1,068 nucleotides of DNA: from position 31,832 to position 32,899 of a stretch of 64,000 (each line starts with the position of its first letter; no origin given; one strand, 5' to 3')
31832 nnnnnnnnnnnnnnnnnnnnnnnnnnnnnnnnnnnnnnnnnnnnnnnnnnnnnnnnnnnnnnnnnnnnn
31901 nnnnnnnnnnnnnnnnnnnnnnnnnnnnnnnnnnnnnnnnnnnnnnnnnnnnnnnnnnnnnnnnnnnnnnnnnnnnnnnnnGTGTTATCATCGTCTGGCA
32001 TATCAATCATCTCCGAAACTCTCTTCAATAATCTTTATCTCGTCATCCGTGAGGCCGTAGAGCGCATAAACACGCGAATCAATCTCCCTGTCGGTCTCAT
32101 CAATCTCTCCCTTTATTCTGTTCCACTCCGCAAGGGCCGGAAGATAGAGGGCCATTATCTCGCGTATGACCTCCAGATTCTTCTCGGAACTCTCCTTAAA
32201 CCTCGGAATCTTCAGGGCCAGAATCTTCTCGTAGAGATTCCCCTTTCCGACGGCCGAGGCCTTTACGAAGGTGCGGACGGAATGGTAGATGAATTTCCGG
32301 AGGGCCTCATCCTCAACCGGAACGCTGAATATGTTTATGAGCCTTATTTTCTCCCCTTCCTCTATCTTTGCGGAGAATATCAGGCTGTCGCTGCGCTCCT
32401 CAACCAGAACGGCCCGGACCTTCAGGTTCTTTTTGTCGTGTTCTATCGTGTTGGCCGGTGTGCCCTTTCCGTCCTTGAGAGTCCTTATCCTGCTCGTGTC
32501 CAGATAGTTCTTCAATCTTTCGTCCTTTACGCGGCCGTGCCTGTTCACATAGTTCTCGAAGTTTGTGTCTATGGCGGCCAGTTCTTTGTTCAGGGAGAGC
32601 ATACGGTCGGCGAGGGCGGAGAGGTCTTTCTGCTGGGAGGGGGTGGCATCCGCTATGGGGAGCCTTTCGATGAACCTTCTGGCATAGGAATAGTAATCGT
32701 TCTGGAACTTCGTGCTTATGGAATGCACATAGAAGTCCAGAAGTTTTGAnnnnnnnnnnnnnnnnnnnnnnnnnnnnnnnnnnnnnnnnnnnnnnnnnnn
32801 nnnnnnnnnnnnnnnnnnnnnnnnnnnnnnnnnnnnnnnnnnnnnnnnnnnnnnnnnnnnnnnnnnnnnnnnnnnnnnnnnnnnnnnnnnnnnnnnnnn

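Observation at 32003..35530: Type IIG restriction-modification enzyme inserted between gyrB and gyrA with overlapping gene junctions and AT-shifted composition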

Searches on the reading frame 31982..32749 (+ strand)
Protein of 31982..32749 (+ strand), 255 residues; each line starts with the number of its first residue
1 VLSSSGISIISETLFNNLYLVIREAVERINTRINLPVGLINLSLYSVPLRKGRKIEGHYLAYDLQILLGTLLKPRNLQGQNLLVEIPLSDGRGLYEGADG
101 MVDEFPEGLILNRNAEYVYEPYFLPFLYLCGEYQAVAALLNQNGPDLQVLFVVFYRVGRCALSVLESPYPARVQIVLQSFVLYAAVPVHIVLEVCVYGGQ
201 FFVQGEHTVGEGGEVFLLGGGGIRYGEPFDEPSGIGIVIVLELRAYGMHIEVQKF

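Call 86: search_protein_families(library=pfam, proteins=[window:31982-32749:+], max_evalue=0.001)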
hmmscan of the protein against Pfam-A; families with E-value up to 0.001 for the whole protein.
window:31982-32749:+ (255 aa): 0 families
